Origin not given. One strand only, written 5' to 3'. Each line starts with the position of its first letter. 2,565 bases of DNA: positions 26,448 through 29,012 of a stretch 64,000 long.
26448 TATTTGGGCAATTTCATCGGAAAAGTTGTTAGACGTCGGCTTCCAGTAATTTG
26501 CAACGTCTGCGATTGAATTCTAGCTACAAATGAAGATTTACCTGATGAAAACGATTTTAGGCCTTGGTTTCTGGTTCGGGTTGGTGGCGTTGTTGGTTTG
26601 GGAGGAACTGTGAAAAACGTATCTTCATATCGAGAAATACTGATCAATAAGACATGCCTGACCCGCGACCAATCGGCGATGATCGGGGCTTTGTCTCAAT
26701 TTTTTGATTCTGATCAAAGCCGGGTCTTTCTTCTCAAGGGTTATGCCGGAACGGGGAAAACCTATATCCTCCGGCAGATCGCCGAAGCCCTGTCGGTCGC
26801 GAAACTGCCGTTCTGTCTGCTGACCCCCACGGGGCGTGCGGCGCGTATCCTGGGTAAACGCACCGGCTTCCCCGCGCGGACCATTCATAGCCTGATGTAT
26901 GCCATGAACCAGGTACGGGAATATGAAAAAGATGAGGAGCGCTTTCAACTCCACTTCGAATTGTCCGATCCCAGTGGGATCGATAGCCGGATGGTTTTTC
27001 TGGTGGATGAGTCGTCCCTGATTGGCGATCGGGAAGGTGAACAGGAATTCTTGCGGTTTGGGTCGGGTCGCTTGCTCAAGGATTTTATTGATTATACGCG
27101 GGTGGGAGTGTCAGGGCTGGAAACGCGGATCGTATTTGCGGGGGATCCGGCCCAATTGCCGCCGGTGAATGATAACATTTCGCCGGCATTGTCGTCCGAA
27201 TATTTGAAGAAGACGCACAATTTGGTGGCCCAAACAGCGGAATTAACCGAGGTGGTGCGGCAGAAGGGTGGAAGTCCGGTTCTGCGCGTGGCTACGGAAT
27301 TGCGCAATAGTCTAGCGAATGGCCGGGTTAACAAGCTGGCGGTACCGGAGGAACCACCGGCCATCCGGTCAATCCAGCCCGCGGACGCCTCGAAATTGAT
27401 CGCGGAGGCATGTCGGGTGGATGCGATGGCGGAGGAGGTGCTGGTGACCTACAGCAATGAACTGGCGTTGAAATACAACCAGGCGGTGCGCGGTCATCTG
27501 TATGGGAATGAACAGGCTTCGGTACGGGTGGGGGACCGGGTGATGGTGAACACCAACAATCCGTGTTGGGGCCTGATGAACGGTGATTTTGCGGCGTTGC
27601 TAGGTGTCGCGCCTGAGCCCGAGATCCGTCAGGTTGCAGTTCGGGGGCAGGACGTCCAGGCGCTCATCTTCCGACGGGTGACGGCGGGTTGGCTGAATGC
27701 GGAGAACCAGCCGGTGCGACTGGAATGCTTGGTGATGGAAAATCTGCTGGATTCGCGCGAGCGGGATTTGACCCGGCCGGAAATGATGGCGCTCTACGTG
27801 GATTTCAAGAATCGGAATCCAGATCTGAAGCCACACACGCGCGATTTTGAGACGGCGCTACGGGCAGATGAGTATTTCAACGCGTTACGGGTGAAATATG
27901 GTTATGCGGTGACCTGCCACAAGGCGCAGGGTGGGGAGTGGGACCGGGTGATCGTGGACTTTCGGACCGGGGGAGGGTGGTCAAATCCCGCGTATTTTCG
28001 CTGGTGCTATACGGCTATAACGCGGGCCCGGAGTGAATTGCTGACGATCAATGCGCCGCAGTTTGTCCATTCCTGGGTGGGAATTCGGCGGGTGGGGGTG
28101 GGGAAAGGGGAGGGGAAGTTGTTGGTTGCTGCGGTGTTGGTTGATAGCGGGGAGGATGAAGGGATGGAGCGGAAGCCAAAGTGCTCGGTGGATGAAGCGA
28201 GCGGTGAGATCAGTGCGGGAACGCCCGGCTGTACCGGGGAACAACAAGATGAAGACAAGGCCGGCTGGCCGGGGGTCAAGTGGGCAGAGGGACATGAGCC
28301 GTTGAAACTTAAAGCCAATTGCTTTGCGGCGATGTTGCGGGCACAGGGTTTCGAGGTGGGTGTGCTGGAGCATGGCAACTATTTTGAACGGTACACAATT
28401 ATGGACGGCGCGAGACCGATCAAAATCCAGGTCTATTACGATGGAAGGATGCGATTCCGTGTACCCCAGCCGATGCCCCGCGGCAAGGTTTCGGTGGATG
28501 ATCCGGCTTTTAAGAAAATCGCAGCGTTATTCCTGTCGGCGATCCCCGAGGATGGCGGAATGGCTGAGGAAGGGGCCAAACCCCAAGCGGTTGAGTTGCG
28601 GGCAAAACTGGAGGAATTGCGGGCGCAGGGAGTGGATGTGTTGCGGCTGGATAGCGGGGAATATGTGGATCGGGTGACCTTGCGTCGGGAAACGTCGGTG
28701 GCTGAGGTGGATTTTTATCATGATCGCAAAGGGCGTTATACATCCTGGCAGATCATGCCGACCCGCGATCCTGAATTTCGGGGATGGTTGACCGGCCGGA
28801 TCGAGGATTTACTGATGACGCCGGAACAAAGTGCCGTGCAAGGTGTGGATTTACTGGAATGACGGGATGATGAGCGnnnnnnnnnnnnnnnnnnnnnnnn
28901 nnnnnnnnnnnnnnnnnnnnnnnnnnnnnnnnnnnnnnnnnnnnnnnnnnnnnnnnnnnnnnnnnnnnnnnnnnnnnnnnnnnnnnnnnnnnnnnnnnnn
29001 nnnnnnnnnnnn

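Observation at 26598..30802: RecD/TraA-like helicase with novel C-terminal extension paired with a 641-aa helical/OB-like protein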

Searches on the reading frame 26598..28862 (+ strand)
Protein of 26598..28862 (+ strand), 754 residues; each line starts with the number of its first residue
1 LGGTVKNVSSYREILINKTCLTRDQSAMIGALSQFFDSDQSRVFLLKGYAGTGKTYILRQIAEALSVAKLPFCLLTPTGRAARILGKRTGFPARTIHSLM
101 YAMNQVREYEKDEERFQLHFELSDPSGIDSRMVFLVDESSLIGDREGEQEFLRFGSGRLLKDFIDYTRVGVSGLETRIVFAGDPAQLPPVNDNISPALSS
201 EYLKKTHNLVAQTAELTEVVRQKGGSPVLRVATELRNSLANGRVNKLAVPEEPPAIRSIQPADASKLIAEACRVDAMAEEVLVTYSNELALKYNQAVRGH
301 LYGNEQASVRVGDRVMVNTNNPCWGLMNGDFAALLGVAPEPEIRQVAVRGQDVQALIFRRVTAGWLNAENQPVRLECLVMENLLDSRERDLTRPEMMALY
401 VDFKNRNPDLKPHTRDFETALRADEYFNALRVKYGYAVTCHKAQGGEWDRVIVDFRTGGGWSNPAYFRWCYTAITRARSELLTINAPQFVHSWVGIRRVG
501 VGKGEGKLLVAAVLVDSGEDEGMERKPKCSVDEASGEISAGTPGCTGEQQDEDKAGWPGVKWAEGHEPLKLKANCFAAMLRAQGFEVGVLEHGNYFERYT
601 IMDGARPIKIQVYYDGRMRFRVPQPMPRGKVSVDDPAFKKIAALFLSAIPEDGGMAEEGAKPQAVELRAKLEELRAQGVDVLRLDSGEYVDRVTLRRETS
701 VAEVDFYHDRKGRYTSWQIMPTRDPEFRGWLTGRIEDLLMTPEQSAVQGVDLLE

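Call 6: search_protein_families(library=pfam, proteins=[window:26598-28862:+], max_evalue=0.01)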
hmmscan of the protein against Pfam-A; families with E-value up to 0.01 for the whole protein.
window:26598-28862:+ (754 aa): 9 families
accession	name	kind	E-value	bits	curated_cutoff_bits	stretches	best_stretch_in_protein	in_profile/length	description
PF13604.12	AAA_30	-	5.9e-23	82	27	1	38-147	15-105/191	AAA domain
PF22721.1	TBP-TOTE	-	1.7e-20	72.8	27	2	569-629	4-64/78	TATA-binding-like protein domain of the TOTE conflict systems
PF13245.12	AAA_19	-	1.9e-15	57.6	25.1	1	40-190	10-132/134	AAA domain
PF13538.12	UvrD_C_2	-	1.8e-13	50.6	27.4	1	434-481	1-49/52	UvrD-like helicase C-terminal domain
PF05970.20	PIF1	-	7.3e-09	36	25.9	1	20-224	1-191/223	PIF1-like helicase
PF25199.1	nSTAND_NTPase5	-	7.8e-06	26.2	34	1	31-66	31-66/145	Novel STAND NTPase 5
PF01443.25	Viral_helicase1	-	5.3e-05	23.6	21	0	425-482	170-225/228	Viral superfamily 1 RNA helicase core domain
PF13191.12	AAA_16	-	0.00053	21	32.6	1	30-68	10-51/167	AAA ATPase domain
PF18335.7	SH3_13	-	0.002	18.3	41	1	309-336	26-53/65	ATP-dependent RecD-like DNA helicase SH3 domain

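Call 7: search_protein_families(library=padloc, proteins=[window:26598-28862:+], max_evalue=0.01)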
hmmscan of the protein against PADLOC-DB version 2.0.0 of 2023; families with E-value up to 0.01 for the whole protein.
window:26598-28862:+ (754 aa): 20 families
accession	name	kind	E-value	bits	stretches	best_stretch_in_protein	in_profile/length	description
PDLC04476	PDC-M16A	-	9e-197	653.6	1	21-720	5-668/691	-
PDLC04475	PDC-M16A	-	1.5e-176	587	1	17-718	8-696/721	-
PDLC04472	PDC-M16A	-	4.3e-161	536.3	1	19-724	218-911/930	-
PDLC04474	PDC-M16A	-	7.1e-77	257.7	1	7-489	202-706/917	-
PDLC04470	PDC-M16A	-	2e-35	120.2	1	5-486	196-680/895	-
PDLC04469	PDC-M16A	-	6.9e-34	115.2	1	12-489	206-686/892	-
PDLC04471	PDC-M16A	-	1.6e-30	104.6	1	35-487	17-473/687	-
PDLC01734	typeIV_RecD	-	3.5e-27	93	2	18-190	337-476/763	RecD_0_IVD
PDLC05065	PDC-S68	-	1.6e-20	70.6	2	40-227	619-788/1221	-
PDLC05066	PDC-S68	-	1.6e-19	67.5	2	41-223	593-752/1202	-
PDLC05064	PDC-S68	-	4e-16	55.9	2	40-235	699-869/1273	-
PDLC01148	RecD_like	-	1.1e-15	55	2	17-103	310-387/719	RecD/Tra ATPase fused to N-terminal HHH domain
PDLC04473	PDC-M16A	-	5.3e-14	49.3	2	425-488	450-517/735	-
PDLC05035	PDC-S53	-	2.7e-10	37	2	435-481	818-862/900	-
PDLC04140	mad8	-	0.00033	18.3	1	42-91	28-82/314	mads_8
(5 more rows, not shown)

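Call 10: search_protein_families(library=ncbifam, proteins=[window:26598-28862:+], max_evalue=0.01)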
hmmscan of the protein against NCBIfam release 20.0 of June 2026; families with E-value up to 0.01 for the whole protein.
window:26598-28862:+ (754 aa): 9 families
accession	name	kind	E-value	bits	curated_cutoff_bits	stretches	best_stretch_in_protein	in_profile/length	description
TIGR01448.2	helicase_RecD2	equivalog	3e-30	105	500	2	40-353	330-627/713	SF1B family DNA helicase RecD2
TIGR01447.1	recD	equivalog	4.9e-14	51.8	310.15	2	432-490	523-579/597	exodeoxyribonuclease V subunit alpha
TIGR02768.1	TraA_Ti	equivalog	8.7e-09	34.2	590.45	1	42-109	376-443/751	Ti-type conjugative transfer relaxase TraA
NF010263.0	PRK13709.1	equivalog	2e-06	25.4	2212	1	42-151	986-1084/1752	conjugative transfer relaxase/helicase TraI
NF010402.0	PRK13826.1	subfamily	7.9e-05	20.7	1317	0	40-113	396-469/1102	Dtr system oriT relaxase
NF008127.0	PRK10875.1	equivalog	0.00024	19.8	671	0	435-482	543-588/619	exodeoxyribonuclease V subunit alpha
NF010464.0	PRK13889.1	subfamily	0.00042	18.3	1015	0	44-109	365-430/992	conjugal transfer relaxase TraA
TIGR02760.1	TraI_TIGR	equivalog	0.0074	13.7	929.85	0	38-147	1033-1129/1960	conjugative transfer relaxase/helicase TraI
TIGR03420.1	DnaA_homol_Hda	equivalog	0.0079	15.7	194.8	0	24-73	21-70/226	DnaA regulatory inactivator Hda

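Call 25: list_cluster_members(proteins=[P0001, window:26610-28862:+])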
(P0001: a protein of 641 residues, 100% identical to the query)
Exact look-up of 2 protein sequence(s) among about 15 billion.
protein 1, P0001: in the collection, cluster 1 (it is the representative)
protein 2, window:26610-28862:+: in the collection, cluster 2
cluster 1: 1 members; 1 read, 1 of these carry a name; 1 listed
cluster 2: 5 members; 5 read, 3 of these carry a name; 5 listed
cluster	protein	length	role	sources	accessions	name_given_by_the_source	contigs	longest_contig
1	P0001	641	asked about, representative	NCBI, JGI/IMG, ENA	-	hypothetical protein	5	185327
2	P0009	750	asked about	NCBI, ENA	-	-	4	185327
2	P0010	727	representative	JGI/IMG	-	hypothetical protein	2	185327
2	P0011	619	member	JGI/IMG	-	hypothetical protein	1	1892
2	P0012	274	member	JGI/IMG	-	hypothetical protein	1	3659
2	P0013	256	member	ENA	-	-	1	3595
